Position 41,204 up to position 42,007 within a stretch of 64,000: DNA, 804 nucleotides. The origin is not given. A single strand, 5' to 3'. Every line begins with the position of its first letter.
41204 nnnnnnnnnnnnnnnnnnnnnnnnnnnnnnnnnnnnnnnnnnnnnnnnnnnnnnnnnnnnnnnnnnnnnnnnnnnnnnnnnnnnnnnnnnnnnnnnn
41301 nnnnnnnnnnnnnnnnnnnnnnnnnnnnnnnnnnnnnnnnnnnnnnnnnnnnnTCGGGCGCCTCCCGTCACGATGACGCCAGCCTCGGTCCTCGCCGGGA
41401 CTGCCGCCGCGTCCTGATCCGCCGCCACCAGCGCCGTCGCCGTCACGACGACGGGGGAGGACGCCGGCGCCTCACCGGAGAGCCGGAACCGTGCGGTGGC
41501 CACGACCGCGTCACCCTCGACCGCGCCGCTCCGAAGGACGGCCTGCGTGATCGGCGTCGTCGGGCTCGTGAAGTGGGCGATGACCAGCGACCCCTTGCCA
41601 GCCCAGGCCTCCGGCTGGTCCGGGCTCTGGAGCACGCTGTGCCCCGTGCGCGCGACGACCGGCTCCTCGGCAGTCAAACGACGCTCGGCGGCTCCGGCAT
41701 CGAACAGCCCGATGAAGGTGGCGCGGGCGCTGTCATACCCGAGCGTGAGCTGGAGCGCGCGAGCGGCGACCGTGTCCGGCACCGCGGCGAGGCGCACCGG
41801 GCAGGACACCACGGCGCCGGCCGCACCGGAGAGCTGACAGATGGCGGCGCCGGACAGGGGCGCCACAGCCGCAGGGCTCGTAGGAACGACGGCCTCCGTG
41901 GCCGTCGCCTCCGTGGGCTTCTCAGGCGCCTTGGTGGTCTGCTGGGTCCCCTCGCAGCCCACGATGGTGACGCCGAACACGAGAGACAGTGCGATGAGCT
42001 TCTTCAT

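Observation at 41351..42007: Stand-alone copy of the ~160-aa domain shared by all giant proteins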

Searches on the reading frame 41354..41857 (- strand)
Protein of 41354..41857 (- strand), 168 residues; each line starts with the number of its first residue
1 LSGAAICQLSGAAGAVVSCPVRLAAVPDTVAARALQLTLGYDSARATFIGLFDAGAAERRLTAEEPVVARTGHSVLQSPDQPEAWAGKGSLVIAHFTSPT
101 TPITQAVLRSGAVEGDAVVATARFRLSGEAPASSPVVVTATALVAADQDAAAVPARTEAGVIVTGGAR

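Call 10: search_solved_structures(query=A1, max_evalue=1, show_alignments=2)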
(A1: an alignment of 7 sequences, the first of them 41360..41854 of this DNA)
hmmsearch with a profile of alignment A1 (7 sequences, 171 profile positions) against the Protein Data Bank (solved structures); distinct sequences matched with E-value up to 1: 2.
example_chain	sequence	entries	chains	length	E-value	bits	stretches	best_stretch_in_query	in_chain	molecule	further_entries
5nrm_A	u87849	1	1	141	0.035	16.9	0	7-48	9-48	Endoglucanase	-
5nrk_A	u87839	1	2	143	0.037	16.8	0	7-48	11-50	Endoglucanase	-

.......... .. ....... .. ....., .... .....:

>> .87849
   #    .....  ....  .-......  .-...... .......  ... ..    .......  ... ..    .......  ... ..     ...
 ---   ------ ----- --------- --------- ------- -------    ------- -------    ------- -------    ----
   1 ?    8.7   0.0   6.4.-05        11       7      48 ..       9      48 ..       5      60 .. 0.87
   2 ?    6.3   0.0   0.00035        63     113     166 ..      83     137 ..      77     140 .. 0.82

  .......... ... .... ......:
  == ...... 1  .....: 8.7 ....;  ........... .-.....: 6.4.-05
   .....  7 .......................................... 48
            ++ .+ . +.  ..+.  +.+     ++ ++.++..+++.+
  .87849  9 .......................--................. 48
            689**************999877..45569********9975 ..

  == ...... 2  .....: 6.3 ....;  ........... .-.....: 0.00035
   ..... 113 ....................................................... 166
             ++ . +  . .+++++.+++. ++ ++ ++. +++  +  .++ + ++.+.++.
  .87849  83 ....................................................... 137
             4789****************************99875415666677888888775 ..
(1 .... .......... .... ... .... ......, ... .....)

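Call 17: predict_structure(alignment_id=A3)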
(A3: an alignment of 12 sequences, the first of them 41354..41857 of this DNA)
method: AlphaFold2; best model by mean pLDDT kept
length: 168 residues; sequences in the alignment: 12
mean_pLDDT: 95.1   pTM: 0.88
mean pLDDT of the five models: 95.1, 94.3, 92.6, 92.5, 91.6
residues with pLDDT >= 90: 157; 70-90: 8; 50-70: 3; < 50: 0
segments of 3 or more residues with pLDDT < 50: none
pLDDT, mean of each block of 10 residues (from residue 1): 86 98 96 98 98 90 95 96 96 96 96 95 98 98 97 96 88
secondary structure, 60 per line:
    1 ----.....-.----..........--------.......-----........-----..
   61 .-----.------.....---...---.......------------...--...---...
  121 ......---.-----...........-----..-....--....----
elements in order: E5-9 E16-25 E34-40 E46-53 E59-61 E74-78 E88-94 E107-109 E112-114 E118-126 E136-146 E155-158 E161-164

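Call 20: search_protein_representatives(alignment_id=A1)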
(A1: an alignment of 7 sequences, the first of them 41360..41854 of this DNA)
Query: 7 sequences, 171 profile positions. Proteins with E-value up to 0.001 (for the whole library): 377; up to 1e-10: 306; up to 1e-30: 124. The best 150 are listed.
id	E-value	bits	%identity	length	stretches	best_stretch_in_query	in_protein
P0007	5.3e-267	892.0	-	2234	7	2-166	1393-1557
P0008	1.3e-254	851.6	-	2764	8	4-167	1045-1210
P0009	8.1e-209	702.6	-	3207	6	4-169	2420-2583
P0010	7.0e-182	614.9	-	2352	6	3-170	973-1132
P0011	4.8e-171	579.6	-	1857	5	4-169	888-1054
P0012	2.0e-152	519.0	-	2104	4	2-169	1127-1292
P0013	1.3e-132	454.6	-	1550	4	2-165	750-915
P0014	1.5e-127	438.1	-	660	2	2-170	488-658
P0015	1.6e-123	424.9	-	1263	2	3-170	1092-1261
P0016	3.6e-120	414.0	-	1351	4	3-170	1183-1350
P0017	1.1e-117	406.0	-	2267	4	4-169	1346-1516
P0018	9.5e-107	370.3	-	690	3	2-169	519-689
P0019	2.5e-101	352.7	-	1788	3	4-170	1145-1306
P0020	8.0e-100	347.8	-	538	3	3-169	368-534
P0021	3.9e-97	339.0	-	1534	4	4-169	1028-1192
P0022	4.6e-97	338.8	-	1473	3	3-169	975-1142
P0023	1.5e-96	337.1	-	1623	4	3-169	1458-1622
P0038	6.1e-66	237.5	-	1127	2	5-169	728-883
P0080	1.2e-37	145.4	-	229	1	2-170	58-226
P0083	1.4e-36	142.0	-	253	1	2-170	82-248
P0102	3.2e-35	137.5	-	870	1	3-167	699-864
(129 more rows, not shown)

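Call 21: fold_search(model_id=the predicted structure, library=pdb)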
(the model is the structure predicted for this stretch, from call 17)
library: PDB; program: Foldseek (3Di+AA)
matches with E <= 10: 1037; with E <= 0.001: 29
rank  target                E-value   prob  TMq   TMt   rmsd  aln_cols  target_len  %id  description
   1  5nrk_A                8.5e-06  1.00  0.58  0.66   5.8       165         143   18  Crystal structure of the sixth cohesin from Acetivibrio cellulolyticus' scaffoldin B in complex with Cel5 dockerin S15 (released 2018-01-31)
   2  6kgc_A                1.2e-05  1.00  0.54  0.62   9.1       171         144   16  Crystal structure of CaDoc0917(R49D)-CaCohA2 complex at pH 5.4 (released 2020-07-08)
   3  6kge_A                1.6e-05  1.00  0.56  0.65   7.1       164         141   17  Crystal structure of CaDoc0917(R16D)-CaCohA2 complex at pH 5.5 (released 2020-07-08)
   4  5nrm_A                1.7e-05  1.00  0.53  0.61   8.5       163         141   18  Crystal structure of the sixth cohesin from Acetivibrio cellulolyticus' scaffoldin B in complex with Cel5 dockerin S51 (released 2018-01-31)
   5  2jh2_A                5.8e-05  1.00  0.48  0.59  12.6       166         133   15  X-ray crystal structure of a cohesin-like module from Clostridium perfringens (released 2007-11-06)
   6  6kgf_C                6.8e-05  1.00  0.50  0.56   8.8       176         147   16  Crystal structure of CaDoc0917(R16D)-CaCohA2 complex at pH 8.2 (released 2020-07-08)
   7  6kgd_A                8.1e-05  1.00  0.51  0.58   8.7       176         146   14  Crystal structure of CaDoc0917(R49D)-CaCohA2 complex at pH 8.0 (released 2020-07-08)
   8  6kgf_A                9.5e-05  1.00  0.55  0.63   8.1       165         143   18  Crystal structure of CaDoc0917(R16D)-CaCohA2 complex at pH 8.2 (released 2020-07-08)
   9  2vn5_C                1.1e-04  1.00  0.52  0.58   8.4       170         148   19  The Clostridium cellulolyticum dockerin displays a dual binding mode for its cohesin partner (released 2008-05-20)
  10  2vn5_A                1.3e-04  1.00  0.52  0.59   8.2       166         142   18  The Clostridium cellulolyticum dockerin displays a dual binding mode for its cohesin partner (released 2008-05-20)
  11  2b59_A                1.4e-04  1.00  0.48  0.49   7.2       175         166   15  The type II cohesin dockerin complex (released 2005-10-11)
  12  2jh2_B                1.9e-04  1.00  0.49  0.60  13.6       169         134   15  X-ray crystal structure of a cohesin-like module from Clostridium perfringens (released 2007-11-06)
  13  2vn6_A                2.0e-04  1.00  0.56  0.61   4.6       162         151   19  The Clostridium cellulolyticum dockerin displays a dual binding mode for its cohesin partner (released 2008-05-13)
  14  4uyp_A                2.3e-04  1.00  0.51  0.59  10.4       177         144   16  High resolution structure of the third cohesin ScaC in complex with the ScaB dockerin with a mutation in the N-termina (released 2015-04-15)
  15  2w1n                  2.3e-04  1.00  0.46  0.35  14.6       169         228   14  cohesin and fibronectin type-III double module construct from the Clostridium perfringens glycoside hydrolase GH84C (released 2009-02-03)
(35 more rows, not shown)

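Call 55: list_cluster_members(proteins=[P0009, P0010, P0012, P0016, P0017, P0019, P0022, P0023, P0038, P0102])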
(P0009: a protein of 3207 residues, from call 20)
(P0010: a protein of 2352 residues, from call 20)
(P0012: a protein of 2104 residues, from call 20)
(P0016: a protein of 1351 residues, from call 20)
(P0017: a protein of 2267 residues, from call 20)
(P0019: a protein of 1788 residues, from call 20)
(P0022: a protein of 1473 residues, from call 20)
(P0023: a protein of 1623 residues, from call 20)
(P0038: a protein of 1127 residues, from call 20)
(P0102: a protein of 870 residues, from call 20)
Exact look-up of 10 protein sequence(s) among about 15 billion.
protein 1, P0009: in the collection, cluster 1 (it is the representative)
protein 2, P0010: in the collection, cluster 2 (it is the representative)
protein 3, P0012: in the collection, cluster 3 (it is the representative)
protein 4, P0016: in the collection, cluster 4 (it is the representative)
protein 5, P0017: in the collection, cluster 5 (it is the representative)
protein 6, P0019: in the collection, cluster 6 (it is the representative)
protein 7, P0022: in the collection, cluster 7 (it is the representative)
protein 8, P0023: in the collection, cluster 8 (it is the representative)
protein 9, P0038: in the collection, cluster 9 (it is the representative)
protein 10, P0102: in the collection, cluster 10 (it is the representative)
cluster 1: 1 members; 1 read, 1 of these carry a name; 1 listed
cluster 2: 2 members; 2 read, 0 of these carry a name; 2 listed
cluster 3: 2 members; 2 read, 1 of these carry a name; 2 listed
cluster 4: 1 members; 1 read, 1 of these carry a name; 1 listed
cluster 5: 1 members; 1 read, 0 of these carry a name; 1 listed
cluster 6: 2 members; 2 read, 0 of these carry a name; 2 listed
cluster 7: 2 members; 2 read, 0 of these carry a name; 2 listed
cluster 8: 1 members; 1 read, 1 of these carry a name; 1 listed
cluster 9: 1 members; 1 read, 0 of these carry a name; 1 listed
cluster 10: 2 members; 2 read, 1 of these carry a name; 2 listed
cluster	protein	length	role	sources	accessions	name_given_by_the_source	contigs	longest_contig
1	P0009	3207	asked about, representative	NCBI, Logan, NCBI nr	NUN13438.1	MAG: hypothetical protein HUU55_07365 [Myxococcales bacterium] | hypothetical protein [Myxococcales bacterium]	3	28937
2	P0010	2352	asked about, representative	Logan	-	-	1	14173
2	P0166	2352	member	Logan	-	-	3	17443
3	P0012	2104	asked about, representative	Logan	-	-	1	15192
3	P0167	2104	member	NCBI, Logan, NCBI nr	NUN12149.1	MAG: lamin tail domain-containing protein [Myxococcales bacterium] | lamin tail domain-containing protein [Myxococcales bacterium]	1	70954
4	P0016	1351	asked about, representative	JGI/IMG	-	hypothetical protein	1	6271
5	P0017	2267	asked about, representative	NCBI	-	-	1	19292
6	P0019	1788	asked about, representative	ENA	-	-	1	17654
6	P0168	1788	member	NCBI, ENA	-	-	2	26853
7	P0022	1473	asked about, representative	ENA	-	-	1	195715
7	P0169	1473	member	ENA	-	-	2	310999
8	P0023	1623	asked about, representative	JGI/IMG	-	hypothetical protein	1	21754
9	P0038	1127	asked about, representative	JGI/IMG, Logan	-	-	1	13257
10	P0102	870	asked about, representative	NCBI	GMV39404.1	MAG: hypothetical protein AMXMBFR64_11200 [Myxococcales bacterium]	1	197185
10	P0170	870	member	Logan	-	-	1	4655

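Call 57: find_encoding_contigs(protein=P0102, flank=10000, max_places=2)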
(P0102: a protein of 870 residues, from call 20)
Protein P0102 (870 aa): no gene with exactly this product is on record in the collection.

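Call 59: find_encoding_contigs(protein=P0083, flank=6000, max_places=2)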
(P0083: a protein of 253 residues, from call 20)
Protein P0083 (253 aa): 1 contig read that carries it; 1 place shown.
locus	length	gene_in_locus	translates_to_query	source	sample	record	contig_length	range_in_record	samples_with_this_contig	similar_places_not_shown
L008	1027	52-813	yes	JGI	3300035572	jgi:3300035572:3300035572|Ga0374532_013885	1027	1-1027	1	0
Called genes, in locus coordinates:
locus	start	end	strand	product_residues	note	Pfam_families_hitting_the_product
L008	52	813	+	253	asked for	-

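Call 60: find_encoding_contigs(protein=P0080, flank=6000, max_places=2)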
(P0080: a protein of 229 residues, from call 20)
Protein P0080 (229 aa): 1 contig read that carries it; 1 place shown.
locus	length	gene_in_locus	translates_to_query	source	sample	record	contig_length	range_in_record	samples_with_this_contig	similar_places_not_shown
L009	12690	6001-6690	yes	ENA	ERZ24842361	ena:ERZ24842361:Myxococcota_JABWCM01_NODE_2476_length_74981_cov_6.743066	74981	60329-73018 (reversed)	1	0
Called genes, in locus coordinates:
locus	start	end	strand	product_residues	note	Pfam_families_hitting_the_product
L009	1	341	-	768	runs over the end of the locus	?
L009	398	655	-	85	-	-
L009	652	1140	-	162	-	PF07291:MauE, PF07681:DoxX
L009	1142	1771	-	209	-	PF00581:Rhodanese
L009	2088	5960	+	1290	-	PF00526:Dicty_CTDC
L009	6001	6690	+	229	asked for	PF00963:Cohesin (weak)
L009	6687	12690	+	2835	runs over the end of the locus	-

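Call 61: find_encoding_contigs(protein=P0022, flank=10000, max_places=1)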
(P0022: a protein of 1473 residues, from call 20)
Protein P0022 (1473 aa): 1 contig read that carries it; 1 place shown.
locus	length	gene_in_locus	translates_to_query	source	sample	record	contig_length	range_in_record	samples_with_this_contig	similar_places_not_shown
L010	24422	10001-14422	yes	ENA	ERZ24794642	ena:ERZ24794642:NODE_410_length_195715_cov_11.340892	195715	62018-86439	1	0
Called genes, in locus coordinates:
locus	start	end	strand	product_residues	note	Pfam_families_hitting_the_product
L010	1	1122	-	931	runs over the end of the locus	PF01578:Cytochrom_C_asm, PF16327:CcmF_C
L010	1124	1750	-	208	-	PF03100:CcmE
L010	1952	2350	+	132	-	-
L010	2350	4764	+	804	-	PF00515:TPR_1 (faint), PF07719:TPR_2 (faint), PF12895:ANAPC3 (faint), PF13174:TPR_6 (faint), PF13428:TPR_14 (faint), PF14559:TPR_19 (faint), PF13181:TPR_8 (faint), PF01464:SLT, +1 more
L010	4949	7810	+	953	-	PF00526:Dicty_CTDC (faint)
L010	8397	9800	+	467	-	-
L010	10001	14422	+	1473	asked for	PF00526:Dicty_CTDC (weak)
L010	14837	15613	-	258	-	PF04338:DUF481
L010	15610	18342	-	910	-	PF00133:tRNA-synt_1, PF09334:tRNA-synt_1g, PF13603:tRNA-synt_1_2 (weak), PF08264:Anticodon_1, PF10458:Val_tRNA-synt_C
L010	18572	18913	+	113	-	PF07238:PilZ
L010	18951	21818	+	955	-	PF00082:Peptidase_S8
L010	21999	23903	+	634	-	PF02985:HEAT (faint), PF12717:Cnd1 (faint), PF03130:HEAT_PBS (faint), PF13646:HEAT_2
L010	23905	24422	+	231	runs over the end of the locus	PF00702:Hydrolase, PF12710:HAD, PF13419:HAD_2, PF13242:Hydrolase_like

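Call 62: find_encoding_contigs(protein=P0012, flank=10000, max_places=1)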
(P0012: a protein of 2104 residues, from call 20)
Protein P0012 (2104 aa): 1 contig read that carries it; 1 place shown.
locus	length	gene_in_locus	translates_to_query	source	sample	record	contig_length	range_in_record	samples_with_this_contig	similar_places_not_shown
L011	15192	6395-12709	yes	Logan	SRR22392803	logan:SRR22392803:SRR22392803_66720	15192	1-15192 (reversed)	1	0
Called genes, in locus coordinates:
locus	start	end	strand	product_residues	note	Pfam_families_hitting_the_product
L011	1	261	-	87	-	?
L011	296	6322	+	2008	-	-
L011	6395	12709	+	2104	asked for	PF00932:LTD, PF00526:Dicty_CTDC (weak), PF00963:Cohesin (faint), PF00526:Dicty_CTDC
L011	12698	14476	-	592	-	PF05958:tRNA_U5-meth_tr (weak), PF00849:PseudoU_synth_2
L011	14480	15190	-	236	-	?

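Call 64: search_protein_families(library=pfam, proteins=[L011:296-6322:+, L010:8397-9800:+], max_evalue=0.01)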
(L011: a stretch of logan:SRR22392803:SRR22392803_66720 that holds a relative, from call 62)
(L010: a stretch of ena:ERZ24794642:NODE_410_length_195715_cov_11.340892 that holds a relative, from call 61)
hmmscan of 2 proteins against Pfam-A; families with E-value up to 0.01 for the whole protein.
L011:296-6322:+ (2008 aa): 0 families

L010:8397-9800:+ (467 aa): 1 family
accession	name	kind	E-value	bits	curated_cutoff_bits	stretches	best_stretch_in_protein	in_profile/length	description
PF17957.7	Big_7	-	6.2e-05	24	24.1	1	360-404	1-46/70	Bacterial Ig domain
